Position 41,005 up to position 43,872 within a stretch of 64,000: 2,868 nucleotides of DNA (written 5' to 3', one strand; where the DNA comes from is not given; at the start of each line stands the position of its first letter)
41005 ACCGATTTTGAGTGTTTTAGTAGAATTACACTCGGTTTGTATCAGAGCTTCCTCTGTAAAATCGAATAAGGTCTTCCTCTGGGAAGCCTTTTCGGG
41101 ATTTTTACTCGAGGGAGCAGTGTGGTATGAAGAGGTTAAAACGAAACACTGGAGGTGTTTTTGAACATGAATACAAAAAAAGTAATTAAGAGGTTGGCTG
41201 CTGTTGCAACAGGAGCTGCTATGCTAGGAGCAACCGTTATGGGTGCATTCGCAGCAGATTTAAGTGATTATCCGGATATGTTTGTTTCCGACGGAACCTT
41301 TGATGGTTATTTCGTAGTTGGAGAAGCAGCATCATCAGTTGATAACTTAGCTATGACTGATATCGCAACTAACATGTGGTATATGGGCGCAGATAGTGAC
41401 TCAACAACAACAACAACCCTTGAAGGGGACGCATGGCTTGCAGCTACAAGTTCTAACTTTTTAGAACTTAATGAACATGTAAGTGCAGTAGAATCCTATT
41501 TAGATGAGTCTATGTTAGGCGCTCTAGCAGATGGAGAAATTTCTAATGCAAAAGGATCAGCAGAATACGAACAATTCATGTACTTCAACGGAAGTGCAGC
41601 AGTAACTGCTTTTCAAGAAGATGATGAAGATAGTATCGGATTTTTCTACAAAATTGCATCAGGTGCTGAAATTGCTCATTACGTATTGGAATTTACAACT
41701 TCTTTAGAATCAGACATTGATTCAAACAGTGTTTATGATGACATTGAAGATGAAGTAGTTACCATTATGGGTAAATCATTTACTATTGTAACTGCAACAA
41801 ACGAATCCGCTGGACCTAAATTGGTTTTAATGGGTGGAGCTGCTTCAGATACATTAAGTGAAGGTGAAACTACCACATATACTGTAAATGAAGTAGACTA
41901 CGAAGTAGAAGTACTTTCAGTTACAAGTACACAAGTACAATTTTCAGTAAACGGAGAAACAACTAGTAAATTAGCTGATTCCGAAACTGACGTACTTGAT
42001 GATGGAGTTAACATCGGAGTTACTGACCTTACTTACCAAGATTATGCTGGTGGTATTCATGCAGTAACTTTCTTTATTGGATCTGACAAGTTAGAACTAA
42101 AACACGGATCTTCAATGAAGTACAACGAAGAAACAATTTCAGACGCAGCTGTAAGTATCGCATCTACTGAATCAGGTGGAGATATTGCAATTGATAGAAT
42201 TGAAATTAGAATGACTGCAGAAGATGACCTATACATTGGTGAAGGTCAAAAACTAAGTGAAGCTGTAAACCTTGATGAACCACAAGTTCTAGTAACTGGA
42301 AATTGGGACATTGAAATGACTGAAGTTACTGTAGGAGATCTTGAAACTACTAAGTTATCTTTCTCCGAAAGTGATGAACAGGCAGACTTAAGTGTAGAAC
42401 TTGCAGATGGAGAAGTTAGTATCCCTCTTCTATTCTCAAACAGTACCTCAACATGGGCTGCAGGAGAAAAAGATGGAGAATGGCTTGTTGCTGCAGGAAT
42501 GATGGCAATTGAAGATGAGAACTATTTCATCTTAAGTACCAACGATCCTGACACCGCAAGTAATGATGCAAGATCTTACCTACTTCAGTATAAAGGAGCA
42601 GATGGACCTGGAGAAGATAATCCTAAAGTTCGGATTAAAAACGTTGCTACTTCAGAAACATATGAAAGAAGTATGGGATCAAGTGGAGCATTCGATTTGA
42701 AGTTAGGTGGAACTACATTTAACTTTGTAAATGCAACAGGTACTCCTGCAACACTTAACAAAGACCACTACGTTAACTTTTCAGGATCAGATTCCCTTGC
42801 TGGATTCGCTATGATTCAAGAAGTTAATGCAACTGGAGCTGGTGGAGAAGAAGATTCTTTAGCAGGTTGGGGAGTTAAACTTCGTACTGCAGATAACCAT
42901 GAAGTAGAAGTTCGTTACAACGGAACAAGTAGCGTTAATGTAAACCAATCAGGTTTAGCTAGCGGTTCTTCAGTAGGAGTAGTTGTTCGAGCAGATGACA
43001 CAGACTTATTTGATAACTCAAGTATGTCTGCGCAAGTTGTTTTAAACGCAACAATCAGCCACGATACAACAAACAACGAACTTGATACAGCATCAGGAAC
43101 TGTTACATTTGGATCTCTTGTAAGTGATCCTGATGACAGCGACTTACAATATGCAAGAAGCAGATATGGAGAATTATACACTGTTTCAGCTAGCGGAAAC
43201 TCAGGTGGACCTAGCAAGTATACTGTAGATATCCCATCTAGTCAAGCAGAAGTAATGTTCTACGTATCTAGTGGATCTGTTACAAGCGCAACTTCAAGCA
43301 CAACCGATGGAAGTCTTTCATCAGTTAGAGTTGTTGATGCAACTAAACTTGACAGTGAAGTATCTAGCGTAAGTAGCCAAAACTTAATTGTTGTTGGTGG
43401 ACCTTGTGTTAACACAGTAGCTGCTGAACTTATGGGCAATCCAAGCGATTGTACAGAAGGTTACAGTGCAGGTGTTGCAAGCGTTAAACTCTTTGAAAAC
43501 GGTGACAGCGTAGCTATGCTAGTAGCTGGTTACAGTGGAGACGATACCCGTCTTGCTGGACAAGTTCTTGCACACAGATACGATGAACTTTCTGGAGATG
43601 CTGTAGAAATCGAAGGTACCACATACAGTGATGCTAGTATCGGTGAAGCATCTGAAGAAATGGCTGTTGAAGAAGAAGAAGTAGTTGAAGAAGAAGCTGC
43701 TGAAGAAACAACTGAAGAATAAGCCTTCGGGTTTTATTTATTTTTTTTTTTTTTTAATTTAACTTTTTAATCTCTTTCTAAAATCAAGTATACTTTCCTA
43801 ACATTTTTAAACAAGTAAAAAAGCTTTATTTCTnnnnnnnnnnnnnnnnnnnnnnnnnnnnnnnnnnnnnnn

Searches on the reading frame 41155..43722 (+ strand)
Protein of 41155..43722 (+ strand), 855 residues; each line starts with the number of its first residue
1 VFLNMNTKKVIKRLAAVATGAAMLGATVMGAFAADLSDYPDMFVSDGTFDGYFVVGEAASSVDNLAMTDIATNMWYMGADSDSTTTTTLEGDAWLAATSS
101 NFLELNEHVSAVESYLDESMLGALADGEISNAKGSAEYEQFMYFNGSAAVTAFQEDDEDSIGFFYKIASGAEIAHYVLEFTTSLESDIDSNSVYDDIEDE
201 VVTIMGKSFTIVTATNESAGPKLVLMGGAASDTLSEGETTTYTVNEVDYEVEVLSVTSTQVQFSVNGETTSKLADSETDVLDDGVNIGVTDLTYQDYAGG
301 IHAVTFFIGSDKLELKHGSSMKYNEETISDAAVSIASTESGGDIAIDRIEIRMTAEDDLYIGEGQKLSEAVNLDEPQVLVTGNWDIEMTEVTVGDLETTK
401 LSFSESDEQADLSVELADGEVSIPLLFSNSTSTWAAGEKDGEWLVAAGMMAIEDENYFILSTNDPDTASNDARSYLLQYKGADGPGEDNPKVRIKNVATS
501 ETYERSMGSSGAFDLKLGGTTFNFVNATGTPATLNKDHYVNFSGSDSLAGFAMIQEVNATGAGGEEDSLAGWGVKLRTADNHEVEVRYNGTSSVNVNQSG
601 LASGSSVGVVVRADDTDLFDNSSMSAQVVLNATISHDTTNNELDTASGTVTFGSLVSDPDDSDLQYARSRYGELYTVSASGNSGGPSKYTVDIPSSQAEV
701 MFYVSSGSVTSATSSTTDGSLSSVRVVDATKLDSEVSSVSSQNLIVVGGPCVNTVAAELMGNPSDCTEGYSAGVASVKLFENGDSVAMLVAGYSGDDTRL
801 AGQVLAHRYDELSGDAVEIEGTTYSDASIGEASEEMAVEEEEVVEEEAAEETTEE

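Call 13: search_protein_families(library=pfam, proteins=[window:41155-43722:+], max_evalue=0.001)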
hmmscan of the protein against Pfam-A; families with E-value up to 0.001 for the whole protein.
window:41155-43722:+ (855 aa): 1 family
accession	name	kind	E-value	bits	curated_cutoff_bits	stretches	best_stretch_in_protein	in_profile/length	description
PF05124.17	S_layer_C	-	4.6e-14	52.9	23.9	1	35-805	1-173/177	S-layer like family, outer domain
